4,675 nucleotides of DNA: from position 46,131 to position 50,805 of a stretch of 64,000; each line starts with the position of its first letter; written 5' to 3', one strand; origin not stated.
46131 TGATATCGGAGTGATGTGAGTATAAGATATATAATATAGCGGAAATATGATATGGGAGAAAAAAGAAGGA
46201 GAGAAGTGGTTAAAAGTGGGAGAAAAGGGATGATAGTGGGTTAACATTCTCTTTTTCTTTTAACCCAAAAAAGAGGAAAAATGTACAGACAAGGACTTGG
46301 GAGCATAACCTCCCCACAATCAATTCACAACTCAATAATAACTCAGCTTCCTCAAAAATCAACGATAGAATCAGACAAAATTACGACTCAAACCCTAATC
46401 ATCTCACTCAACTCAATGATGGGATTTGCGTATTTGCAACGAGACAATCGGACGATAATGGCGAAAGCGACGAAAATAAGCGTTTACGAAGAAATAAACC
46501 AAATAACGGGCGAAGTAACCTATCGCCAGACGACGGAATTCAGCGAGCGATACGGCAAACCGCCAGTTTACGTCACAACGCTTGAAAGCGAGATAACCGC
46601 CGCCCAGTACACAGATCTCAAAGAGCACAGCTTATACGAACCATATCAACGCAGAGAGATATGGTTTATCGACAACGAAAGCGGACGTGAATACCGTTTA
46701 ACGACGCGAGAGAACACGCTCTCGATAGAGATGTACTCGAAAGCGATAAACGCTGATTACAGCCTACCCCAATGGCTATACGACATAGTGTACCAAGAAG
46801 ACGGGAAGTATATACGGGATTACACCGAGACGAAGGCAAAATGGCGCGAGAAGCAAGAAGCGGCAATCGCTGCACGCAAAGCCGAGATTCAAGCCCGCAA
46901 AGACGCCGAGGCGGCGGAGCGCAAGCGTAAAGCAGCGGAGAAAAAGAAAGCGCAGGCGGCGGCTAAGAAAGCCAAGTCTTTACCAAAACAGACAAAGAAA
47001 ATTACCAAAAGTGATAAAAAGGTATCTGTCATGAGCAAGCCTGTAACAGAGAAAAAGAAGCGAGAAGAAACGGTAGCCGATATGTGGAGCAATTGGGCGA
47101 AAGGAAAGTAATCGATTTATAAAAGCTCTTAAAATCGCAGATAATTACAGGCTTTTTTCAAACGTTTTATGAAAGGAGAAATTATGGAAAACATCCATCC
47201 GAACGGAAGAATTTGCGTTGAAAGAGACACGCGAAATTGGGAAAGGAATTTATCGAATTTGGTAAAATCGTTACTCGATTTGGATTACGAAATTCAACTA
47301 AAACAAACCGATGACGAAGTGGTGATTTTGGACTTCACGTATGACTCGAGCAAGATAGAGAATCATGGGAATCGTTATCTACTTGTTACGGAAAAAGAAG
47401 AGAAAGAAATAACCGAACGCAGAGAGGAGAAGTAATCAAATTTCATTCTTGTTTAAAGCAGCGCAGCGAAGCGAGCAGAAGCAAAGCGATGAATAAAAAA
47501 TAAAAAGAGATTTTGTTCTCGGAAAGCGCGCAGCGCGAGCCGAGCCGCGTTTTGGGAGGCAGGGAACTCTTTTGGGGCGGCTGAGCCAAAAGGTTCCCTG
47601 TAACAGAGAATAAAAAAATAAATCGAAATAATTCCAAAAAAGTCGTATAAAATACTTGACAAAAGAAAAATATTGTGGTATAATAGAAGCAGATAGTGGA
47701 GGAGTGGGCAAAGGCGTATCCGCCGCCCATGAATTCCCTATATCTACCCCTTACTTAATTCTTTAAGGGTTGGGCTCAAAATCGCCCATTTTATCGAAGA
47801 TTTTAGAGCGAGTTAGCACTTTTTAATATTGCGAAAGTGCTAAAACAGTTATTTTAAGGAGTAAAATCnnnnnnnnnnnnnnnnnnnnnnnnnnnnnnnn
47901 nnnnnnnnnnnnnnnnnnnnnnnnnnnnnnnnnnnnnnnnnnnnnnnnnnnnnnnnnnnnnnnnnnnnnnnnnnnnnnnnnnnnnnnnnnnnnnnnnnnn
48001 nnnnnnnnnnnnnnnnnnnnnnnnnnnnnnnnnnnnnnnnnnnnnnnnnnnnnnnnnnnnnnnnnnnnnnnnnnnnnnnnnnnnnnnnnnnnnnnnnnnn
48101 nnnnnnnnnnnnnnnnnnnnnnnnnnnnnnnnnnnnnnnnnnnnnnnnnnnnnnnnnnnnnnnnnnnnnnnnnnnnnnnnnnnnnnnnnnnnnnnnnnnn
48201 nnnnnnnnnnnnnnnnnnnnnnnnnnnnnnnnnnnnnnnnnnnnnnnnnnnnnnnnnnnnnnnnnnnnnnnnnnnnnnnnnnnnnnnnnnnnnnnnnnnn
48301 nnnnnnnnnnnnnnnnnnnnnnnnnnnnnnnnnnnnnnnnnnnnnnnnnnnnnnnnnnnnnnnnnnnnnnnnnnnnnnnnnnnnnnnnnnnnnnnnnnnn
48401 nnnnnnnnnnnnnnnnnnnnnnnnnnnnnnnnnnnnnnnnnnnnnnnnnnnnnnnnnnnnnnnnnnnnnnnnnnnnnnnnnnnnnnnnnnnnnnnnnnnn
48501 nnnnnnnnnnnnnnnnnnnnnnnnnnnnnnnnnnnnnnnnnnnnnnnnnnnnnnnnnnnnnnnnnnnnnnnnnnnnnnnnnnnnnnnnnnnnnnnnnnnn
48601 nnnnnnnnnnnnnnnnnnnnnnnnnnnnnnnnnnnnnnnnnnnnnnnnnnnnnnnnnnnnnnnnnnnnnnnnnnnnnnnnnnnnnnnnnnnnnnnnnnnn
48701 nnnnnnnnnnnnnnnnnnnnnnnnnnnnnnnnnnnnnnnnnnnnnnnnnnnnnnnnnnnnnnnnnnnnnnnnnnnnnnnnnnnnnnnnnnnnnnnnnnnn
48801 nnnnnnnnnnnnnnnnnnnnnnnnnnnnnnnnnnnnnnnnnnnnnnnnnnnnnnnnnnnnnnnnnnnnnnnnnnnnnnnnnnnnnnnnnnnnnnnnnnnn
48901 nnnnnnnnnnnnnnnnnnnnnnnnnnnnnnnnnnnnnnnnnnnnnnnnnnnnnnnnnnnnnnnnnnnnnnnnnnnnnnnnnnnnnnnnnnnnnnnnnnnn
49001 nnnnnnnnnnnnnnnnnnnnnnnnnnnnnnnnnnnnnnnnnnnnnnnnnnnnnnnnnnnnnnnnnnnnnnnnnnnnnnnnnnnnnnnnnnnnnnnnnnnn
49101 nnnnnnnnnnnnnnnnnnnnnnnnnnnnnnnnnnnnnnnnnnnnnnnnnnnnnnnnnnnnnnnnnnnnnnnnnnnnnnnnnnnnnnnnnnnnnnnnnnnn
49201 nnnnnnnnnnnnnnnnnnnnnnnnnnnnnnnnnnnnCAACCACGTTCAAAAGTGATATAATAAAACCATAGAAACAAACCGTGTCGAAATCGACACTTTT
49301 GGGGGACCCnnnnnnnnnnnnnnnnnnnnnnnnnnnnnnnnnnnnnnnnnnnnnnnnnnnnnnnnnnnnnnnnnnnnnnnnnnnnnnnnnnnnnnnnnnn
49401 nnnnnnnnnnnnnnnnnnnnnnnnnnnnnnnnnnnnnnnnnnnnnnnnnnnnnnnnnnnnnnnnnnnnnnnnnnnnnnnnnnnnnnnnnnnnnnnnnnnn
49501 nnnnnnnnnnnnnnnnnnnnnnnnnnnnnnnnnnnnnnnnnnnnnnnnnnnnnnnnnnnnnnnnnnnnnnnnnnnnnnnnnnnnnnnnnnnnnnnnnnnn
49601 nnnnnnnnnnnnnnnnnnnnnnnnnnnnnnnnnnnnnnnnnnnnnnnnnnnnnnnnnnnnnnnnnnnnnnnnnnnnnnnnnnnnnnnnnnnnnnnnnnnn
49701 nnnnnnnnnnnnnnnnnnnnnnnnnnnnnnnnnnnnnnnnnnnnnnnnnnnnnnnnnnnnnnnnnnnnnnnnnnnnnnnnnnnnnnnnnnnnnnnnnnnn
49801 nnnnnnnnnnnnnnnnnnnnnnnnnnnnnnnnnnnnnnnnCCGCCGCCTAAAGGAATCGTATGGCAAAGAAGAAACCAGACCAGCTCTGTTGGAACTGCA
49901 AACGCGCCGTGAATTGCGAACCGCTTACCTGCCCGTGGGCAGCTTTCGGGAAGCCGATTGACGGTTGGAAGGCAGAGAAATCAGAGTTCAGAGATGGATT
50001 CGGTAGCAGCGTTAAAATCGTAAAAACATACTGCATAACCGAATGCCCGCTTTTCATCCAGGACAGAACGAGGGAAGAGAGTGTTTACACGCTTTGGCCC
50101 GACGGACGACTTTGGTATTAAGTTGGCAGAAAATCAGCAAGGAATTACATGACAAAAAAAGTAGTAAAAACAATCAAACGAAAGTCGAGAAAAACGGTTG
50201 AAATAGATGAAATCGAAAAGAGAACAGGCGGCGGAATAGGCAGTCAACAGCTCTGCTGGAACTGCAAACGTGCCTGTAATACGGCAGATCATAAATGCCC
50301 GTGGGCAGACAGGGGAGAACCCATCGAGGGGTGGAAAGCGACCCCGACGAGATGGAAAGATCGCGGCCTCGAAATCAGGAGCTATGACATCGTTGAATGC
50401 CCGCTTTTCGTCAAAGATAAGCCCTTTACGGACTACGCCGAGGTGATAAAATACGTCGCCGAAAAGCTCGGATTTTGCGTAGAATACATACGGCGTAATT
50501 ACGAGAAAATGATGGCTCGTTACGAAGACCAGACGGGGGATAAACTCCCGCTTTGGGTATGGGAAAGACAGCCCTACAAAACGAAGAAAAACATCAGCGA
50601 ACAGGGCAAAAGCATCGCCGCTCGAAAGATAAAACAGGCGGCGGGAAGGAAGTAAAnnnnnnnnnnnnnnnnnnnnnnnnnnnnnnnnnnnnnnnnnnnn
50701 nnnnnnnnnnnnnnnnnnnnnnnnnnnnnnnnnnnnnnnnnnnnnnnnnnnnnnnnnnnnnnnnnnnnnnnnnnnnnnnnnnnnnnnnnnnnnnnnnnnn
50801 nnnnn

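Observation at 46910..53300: At least 20 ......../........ octamers clustered in 6.4 kb, against 2 found in the other 57 kb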

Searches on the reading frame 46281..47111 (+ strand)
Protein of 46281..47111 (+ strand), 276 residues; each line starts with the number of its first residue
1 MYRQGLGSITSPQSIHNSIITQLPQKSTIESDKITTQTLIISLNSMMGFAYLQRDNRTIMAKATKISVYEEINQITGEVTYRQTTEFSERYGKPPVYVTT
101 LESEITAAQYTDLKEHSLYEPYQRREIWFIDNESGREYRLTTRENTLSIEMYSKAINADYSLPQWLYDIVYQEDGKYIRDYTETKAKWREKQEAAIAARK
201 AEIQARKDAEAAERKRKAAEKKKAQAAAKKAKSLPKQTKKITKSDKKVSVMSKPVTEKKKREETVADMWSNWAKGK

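Call 12: search_protein_families(library=pfam, proteins=[window:46281-47111:+], max_evalue=0.01)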
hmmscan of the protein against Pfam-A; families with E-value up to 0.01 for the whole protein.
window:46281-47111:+ (276 aa): 0 families

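Call 13: search_protein_families(library=phrogs, proteins=[window:46281-47111:+], max_evalue=0.01)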
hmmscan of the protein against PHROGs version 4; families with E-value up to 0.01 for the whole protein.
window:46281-47111:+ (276 aa): 0 families

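Call 59: search_solved_structures(query=window:46281-47111:+, max_evalue=1)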
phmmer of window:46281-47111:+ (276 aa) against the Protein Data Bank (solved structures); distinct sequences matched with E-value up to 1: 1.
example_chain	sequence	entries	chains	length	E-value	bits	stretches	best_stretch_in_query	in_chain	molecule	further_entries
9axt_Bi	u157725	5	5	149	0.79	12.1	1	150-234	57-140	Large ribosomal subunit protein eL24B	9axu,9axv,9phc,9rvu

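Call 76: find_homologous_proteins(query=window:46281-47111:+, max_evalue=0.001)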
Query window:46281-47111:+ (276 aa): 220 proteins with E <= 0.001 among 1979 candidates; the best 120 are listed.
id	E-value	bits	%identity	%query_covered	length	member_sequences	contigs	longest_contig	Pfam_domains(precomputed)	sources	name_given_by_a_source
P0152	5.7e-157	538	92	100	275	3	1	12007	-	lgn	-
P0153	6.7e-156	535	91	100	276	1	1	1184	-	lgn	-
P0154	1.1e-154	531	88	100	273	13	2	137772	-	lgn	-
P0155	6.6e-152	522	88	100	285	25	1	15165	-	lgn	-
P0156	2.4e-151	520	88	100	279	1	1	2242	-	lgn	-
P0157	2.5e-150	516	88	100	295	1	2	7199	-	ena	-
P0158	3.3e-149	513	87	100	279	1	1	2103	-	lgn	-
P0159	6.8e-149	512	82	100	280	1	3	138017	-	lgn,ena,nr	nr:MAG TPA: hypothetical protein [Caudoviricetes sp.]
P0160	8.7e-149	511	88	100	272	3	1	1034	-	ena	-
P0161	4.2e-148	509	88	100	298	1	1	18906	-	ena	-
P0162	9.7e-148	508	88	100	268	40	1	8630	-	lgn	-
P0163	1.3e-147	508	88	100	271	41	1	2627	-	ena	-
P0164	2.2e-147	507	87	100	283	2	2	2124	-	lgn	-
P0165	9.5e-146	501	87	100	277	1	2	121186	-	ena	-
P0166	3.1e-145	500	85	100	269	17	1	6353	-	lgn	-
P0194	5.7e-110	384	85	79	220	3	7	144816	-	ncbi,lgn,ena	-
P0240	4.1e-76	273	48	100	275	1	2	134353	-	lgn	-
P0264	1.3e-74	269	47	100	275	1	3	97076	-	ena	-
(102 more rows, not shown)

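Call 77: find_encoding_contigs(protein=P0159, flank=10000, max_places=4)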
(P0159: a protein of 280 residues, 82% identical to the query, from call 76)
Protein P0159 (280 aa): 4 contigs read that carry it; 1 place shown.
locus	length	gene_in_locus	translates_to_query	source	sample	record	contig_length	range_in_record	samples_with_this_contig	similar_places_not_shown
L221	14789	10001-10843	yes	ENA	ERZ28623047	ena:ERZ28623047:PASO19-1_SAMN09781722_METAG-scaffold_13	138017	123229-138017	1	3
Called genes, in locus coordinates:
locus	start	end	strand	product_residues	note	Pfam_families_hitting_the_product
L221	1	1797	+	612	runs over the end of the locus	PF13597:NRDD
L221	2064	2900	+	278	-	PF13392:HNH_3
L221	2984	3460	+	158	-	PF13353:Fer4_12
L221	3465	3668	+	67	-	-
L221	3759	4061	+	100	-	-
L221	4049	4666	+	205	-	-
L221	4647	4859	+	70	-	-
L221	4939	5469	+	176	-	-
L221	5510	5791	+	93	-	-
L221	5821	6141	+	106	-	-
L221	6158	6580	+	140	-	-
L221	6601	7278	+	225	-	PF04542:Sigma70_r2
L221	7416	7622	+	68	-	-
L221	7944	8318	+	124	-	-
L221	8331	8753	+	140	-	-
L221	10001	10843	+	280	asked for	-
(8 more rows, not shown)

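Call 78: find_encoding_contigs(protein=P0194, flank=10000, max_places=7)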
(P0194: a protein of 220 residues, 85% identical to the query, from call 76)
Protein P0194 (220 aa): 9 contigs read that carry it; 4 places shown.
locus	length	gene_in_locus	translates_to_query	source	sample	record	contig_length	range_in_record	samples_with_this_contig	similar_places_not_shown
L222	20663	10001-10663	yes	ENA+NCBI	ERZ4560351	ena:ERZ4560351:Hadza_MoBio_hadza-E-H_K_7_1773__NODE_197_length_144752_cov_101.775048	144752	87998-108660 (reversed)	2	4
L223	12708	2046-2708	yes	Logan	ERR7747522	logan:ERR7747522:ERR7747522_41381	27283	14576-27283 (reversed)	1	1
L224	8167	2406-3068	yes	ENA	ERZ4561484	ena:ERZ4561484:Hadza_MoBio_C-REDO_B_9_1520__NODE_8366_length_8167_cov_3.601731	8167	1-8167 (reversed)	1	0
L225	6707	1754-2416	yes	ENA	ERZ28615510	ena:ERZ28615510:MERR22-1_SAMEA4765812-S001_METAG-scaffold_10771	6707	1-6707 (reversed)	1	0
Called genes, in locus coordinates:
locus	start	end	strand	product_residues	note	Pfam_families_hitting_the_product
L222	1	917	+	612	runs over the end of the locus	PF13597:NRDD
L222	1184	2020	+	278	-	PF13392:HNH_3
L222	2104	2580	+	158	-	PF13353:Fer4_12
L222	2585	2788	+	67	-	-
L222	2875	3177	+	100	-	-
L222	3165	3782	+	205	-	-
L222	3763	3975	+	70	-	-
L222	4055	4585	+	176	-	-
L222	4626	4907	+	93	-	-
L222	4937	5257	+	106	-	-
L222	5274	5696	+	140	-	-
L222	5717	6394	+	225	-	PF04542:Sigma70_r2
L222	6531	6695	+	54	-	-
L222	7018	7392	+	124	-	-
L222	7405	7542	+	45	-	PF00145:DNA_methylase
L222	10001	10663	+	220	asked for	-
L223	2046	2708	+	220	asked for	-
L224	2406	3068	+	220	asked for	-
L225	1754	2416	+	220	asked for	-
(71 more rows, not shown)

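Call 82: find_encoding_contigs(protein=P0240, flank=10000, max_places=2)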
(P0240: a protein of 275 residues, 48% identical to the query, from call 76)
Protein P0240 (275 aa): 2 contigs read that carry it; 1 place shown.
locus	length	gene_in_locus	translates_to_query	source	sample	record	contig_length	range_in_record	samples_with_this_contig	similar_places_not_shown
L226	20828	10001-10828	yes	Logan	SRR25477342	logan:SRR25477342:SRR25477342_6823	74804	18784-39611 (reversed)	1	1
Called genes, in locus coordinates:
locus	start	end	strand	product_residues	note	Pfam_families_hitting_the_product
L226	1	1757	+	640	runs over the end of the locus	PF13597:NRDD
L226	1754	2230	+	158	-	PF13353:Fer4_12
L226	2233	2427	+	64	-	-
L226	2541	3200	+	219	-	PF01764:Lipase_3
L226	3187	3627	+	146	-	-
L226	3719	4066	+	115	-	-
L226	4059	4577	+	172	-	-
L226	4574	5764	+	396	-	PF00266:Aminotran_5, PF01212:Beta_elim_lyase (faint)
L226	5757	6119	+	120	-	-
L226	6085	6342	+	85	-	-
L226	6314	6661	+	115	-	-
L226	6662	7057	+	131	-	-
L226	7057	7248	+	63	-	-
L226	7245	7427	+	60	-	-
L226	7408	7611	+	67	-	-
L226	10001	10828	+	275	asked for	-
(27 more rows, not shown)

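Call 83: find_encoding_contigs(protein=P0264, flank=10000, max_places=2)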
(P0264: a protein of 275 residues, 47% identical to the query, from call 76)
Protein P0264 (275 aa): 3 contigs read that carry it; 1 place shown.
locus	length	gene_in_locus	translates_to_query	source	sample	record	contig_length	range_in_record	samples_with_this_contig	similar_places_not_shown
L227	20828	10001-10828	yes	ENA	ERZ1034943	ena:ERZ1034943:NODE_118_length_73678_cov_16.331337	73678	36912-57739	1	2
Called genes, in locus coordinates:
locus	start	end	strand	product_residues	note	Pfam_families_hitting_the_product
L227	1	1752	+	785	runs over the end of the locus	PF14490:HHH_RecD2, PF13245:AAA_19, PF13604:AAA_30, PF01443:Viral_helicase1 (faint), PF18335:SH3_13, PF13538:UvrD_C_2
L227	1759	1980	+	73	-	-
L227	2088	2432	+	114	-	-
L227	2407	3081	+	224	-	PF01764:Lipase_3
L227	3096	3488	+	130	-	-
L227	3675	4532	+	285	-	PF00112:Peptidase_C1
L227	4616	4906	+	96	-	-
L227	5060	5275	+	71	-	-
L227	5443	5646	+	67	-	-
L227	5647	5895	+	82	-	-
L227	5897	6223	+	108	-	-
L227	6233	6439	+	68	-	-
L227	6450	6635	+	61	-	-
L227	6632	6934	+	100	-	-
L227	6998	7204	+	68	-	-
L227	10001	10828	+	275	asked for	-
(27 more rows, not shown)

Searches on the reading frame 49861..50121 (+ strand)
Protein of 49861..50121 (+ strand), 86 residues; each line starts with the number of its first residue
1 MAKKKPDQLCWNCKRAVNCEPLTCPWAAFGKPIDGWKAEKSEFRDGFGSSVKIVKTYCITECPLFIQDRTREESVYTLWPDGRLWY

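Call 12: search_protein_families(library=pfam, proteins=[window:49861-50121:+], max_evalue=0.01)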
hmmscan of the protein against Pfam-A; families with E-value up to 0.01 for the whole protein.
window:49861-50121:+ (86 aa): 0 families

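Call 13: search_protein_families(library=phrogs, proteins=[window:49861-50121:+], max_evalue=0.01)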
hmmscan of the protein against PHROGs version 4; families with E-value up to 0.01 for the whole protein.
window:49861-50121:+ (86 aa): 0 families

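Call 40: search_protein_representatives(alignment_id=A3)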
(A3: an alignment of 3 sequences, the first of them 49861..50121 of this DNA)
Query: 3 sequences, 158 profile positions. Proteins with E-value up to 0.001 (for the whole library): 1834; up to 1e-10: 123; up to 1e-30: 5. The best 150 are listed.
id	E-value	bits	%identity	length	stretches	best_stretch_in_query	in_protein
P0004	1.1e-68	246.4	-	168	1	1-158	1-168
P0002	2.2e-58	212.9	-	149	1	15-156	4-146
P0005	2.8e-35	137.9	-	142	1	31-143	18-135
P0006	1.4e-34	135.6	-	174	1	19-149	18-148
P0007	6.0e-34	133.5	-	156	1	6-150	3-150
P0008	4.3e-29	117.7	-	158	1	33-145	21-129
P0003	1.1e-27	113.2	-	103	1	1-65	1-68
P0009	2.4e-27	112.1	-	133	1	32-152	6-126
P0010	4.6e-27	111.2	-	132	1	30-149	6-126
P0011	5.7e-27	110.9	-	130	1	31-146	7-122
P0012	4.4e-26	108.0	-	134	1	27-144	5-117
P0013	4.6e-26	107.9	-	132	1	31-144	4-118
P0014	4.3e-25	104.7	-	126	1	33-151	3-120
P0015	2.5e-24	102.3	-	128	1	32-145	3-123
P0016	5.3e-24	101.2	-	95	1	31-109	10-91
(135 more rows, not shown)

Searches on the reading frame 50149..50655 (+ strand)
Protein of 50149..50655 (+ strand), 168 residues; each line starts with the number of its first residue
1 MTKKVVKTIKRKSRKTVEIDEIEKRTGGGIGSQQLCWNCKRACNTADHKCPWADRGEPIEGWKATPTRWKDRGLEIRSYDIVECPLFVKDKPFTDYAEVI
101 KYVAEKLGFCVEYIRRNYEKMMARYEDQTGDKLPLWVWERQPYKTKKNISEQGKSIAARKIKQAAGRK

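Call 12: search_protein_families(library=pfam, proteins=[window:50149-50655:+], max_evalue=0.01)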
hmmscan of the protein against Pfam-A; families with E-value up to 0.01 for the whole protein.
window:50149-50655:+ (168 aa): 0 families

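Call 13: search_protein_families(library=phrogs, proteins=[window:50149-50655:+], max_evalue=0.01)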
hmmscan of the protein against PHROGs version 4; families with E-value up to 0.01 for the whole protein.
window:50149-50655:+ (168 aa): 0 families

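Call 18: search_dna_similar(query=window:50149-50655:+, collection=phages, mode=protein, max_rows=15, max_evalue=0.01)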
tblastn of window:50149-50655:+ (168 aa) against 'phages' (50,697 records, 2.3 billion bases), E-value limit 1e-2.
Records with a match: 1; places in all: 1; records where one place covers at least 80% of the query: 0.
Best place of each record, by identity: <60% 1.
By first word of the organism name: Bacteriophage 1.
By host as written in the record: - 1.
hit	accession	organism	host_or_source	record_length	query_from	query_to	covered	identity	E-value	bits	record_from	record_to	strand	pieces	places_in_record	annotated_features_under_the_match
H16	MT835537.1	Bacteriophage sp.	human fecal samples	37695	34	98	39%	47.7%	4e-8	57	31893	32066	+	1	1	record has no annotation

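Call 101: get_annotated_region(hit=H16, flank=20000)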
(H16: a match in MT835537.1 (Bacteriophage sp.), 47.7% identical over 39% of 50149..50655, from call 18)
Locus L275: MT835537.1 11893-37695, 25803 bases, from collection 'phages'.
description: UNVERIFIED: Bacteriophage sp. clone scaffold_122 genomic sequence.
organism: Bacteriophage sp. (NCBI taxid 38018)
taxonomy: Viruses
host: -; source: human fecal samples; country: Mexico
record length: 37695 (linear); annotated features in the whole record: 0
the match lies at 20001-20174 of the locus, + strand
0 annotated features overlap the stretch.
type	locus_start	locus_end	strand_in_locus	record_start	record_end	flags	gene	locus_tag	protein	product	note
